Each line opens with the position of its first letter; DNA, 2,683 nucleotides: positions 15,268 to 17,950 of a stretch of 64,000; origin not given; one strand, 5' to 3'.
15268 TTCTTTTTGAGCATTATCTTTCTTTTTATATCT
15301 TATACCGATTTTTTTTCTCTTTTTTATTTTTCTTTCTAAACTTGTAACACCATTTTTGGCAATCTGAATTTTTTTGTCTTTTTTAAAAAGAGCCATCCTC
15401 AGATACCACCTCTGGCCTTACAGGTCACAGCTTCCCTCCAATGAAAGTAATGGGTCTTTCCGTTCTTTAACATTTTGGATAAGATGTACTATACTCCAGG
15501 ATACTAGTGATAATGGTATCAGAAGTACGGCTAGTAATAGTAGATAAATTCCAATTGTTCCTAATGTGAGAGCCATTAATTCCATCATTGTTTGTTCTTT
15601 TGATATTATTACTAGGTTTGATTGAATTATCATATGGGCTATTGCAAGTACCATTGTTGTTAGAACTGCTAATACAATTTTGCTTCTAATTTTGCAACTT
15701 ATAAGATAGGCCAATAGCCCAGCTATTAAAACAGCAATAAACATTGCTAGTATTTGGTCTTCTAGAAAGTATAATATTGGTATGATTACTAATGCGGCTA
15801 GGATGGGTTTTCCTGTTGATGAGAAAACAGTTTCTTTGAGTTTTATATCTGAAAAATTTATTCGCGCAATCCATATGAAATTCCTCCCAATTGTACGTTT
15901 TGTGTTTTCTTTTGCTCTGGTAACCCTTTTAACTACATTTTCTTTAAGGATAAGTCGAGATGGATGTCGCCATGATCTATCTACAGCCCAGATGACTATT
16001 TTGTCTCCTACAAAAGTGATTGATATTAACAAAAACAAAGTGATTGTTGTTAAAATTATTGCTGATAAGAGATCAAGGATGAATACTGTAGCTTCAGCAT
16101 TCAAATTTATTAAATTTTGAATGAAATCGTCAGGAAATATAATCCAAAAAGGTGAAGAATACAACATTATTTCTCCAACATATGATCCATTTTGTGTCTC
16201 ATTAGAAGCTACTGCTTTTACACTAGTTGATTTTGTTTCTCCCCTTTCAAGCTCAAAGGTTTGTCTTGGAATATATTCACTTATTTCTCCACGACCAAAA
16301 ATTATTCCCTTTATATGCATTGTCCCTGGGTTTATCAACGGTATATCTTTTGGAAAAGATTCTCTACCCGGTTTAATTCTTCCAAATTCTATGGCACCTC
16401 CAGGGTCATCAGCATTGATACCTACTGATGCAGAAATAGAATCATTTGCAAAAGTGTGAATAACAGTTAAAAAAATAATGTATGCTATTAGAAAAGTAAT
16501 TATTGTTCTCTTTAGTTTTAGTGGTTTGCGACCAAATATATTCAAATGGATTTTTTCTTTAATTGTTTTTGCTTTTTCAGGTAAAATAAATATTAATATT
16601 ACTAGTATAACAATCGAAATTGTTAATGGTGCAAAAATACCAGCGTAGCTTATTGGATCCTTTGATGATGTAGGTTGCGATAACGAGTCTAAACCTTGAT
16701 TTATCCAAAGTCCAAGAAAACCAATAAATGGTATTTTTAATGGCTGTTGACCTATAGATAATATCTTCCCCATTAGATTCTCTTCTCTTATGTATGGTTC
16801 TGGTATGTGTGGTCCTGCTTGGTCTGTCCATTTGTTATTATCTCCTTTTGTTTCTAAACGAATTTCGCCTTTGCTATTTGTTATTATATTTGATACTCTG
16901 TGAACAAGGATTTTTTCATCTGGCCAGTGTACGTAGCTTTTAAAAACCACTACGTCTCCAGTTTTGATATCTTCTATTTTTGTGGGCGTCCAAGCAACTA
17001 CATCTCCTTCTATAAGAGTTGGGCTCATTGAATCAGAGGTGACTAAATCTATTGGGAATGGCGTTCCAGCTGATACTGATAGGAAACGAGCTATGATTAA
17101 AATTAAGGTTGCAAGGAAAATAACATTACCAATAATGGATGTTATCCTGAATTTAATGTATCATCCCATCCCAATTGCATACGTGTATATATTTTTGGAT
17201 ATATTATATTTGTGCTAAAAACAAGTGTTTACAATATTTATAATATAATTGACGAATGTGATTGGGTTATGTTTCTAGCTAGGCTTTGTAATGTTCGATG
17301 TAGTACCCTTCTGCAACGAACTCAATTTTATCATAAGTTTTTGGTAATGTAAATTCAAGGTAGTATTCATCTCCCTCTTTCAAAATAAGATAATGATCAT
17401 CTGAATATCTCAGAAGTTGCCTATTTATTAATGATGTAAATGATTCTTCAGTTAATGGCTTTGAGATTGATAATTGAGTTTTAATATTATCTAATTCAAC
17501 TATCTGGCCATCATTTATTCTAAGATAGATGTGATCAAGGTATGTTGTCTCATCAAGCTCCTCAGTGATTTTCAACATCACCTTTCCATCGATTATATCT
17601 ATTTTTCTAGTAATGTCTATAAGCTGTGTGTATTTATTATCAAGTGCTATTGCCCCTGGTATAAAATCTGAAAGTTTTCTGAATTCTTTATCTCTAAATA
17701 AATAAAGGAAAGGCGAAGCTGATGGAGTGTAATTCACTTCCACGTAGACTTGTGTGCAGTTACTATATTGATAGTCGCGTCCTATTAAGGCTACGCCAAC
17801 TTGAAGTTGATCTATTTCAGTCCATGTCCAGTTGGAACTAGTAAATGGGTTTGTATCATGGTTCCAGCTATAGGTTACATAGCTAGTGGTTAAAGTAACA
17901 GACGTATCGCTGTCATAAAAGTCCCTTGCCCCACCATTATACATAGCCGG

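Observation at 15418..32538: Candidate dedicated peptidase/substrate surface system: three proteins share the post-signal motif TQYxTT[KR]xxYSF next to a SipW-type peptidase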

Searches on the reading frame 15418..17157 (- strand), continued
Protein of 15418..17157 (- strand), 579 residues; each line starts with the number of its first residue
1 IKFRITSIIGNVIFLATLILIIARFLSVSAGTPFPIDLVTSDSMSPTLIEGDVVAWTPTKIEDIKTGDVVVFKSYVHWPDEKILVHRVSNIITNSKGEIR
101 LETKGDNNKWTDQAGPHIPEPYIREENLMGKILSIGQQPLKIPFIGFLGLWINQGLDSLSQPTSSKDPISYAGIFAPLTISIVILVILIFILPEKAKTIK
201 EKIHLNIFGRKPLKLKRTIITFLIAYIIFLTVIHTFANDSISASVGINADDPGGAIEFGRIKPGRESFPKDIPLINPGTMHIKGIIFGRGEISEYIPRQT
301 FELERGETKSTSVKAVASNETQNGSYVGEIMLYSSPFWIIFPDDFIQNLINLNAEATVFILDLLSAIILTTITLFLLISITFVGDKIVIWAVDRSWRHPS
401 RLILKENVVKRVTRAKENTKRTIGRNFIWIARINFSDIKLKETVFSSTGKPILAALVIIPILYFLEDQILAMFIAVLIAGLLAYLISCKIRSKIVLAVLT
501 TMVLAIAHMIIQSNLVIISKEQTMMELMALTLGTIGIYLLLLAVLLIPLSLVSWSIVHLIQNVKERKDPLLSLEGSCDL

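Call 80: search_protein_families(library=ncbifam, proteins=[L052:11013-11648:-, L052:11772-12350:+, L052:9158-10261:-, L052:12554-13663:+, L052:7965-9116:+], max_evalue=10)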
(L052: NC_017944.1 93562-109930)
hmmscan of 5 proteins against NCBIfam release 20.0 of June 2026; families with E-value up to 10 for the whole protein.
L052:11013-11648:- (211 aa): 2 families
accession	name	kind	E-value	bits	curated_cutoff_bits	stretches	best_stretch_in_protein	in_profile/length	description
NF052520.1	TafA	equivalog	1.6e-76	256.8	190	1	2-208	1-201/201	fimbrial protein TafA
NF052522.1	TafE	equivalog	3.7e-14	52.8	155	1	1-88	1-88/176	TafE family fimbrial adapter protein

L052:11772-12350:+ (192 aa): 5 families
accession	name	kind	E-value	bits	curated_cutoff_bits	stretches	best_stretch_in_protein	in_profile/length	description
NF052522.1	TafE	equivalog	1.5e-67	226.7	155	1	1-187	1-176/176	TafE family fimbrial adapter protein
NF052520.1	TafA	equivalog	1e-08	35.5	190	1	3-115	2-72/201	fimbrial protein TafA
NF052521.1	TafC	equivalog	0.0024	17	410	1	3-59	7-60/373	TafC family fimbrial protein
NF005276.0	PRK06788.1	equivalog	0.0032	17.5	98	1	80-115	49-84/119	flagellar motor switch protein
TIGR02811.1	formate_TAT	hypoth_equivalog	0.14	12.5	48.45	1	2-32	10-40/66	formate dehydrogenase region TAT target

L052:9158-10261:- (367 aa): 3 families
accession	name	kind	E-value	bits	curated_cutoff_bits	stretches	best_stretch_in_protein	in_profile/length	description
NF052521.1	TafC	equivalog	2.2e-172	573.3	410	1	1-362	1-362/373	TafC family fimbrial protein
NF052522.1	TafE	equivalog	6.6e-05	22.7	155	1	7-55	3-53/176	TafE family fimbrial adapter protein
TIGR01409.1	TAT_signal_seq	domain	0.36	11.3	16.7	1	5-23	1-19/29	twin-arginine translocation signal domain-containing protein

L052:12554-13663:+ (369 aa): 5 families
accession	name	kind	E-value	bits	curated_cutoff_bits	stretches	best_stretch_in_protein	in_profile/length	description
NF052523.2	TafF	equivalog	1.3e-101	340.5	420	2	15-220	1-204/379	TafF family fimbrial protein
TIGR00831.1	a_cpa1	equivalog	0.0034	16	279.6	1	251-345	94-190/525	Na+/H+ antiporter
NF045516.2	SepX_GlpR_1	exception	0.023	14.5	160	1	248-296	205-247/293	divisome protein SepX/GlpR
NF045523.1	MXAN_5453_fam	exception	0.31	9.5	500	1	150-231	414-499/544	MXAN_5453 family MXYO-CTERM-anchored protein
NF047873.1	ZrgA_Zn_trans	equivalog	9.6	5.8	185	0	145-196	94-144/213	zinc uptake protein ZrgA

L052:7965-9116:+ (383 aa): 6 families
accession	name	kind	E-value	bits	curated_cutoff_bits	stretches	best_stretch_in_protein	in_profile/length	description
TIGR02228.1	sigpep_I_arch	equivalog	6.5e-19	68.3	51.85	1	10-117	12-115/158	signal peptidase I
NF046067.1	SigPepSipWBacil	equivalog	2.7e-11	43.4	190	1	12-120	18-124/189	signal peptidase I SipW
TIGR02227.1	sigpep_I_bact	equivalog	0.0025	17.7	47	1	33-72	22-62/162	signal peptidase I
NF001567.0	PRK00389.1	subfamily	0.063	12.2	300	1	33-57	305-329/359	glycine cleavage system aminomethyltransferase GcvT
NF046117.1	SCO4848_fam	hypoth_equivalog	1.6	8.8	45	1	8-28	42-62/70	SCO4848 family membrane protein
NF053845.1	CoaP_CTERM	equivalog_domain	3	7.6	35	1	209-229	10-30/35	choice-of-anchor protein CoaP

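Call 83: find_encoding_contigs(protein=P0209, flank=10000, max_places=1)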
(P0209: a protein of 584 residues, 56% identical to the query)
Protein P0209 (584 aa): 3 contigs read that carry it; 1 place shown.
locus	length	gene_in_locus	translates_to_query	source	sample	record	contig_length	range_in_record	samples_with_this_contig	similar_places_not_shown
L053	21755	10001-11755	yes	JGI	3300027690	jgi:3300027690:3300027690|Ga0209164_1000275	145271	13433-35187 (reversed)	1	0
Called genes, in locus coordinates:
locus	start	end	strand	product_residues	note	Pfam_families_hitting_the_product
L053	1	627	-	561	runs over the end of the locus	PF00112:Peptidase_C1, PF07602:DUF1565 (weak), PF22842:Pel9A-like_beta_helix (faint), PF05048:NosD, PF13229:Beta_helix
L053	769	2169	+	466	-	PF01364:Peptidase_C25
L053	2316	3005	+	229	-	-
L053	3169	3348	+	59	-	PF04014:MazE_antitoxin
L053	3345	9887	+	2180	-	PF10102:DUF2341, PF21722:Gly_rich_2, PF13385:Laminin_G_3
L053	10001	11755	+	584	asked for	PF10502:Peptidase_S26 (weak)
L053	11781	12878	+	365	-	-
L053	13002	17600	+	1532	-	-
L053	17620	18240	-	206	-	PF01917:Flagellin_arch-type (weak)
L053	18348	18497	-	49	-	-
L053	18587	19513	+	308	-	PF01917:Flagellin_arch-type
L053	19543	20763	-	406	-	PF00989:PAS, PF08448:PAS_4 (faint), PF13188:PAS_8 (faint), PF13426:PAS_9, PF14598:PAS_11 (faint), PF00989:PAS (weak), PF13426:PAS_9, PF08447:PAS_3 (weak)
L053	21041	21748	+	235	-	PF05377:FlaC_arch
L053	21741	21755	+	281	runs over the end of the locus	PF04659:Arch_fla_DE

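Call 84: find_encoding_contigs(protein=P0156, flank=10000, max_places=1)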
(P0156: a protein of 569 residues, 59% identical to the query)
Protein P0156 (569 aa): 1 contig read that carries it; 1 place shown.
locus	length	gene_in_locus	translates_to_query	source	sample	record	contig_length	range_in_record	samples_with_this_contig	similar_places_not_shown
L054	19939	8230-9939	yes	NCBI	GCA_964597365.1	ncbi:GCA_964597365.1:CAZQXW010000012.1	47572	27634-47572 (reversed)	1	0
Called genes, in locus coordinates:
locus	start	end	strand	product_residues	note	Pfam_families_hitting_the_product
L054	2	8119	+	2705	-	?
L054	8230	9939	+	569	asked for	-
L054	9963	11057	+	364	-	-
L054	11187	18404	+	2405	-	-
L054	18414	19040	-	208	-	PF01917:Flagellin_arch-type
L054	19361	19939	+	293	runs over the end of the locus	PF01917:Flagellin_arch-type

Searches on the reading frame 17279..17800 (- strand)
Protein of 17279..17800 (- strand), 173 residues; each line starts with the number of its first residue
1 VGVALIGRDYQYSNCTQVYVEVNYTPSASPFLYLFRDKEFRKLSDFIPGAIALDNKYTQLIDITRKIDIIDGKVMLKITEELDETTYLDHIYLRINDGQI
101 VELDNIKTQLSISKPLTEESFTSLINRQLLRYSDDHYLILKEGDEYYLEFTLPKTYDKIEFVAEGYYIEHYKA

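Call 68: search_protein_families(library=pfam, proteins=[window:17279-17800:-], max_evalue=1)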
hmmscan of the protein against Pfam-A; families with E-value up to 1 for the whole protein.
window:17279-17800:- (173 aa): 0 families
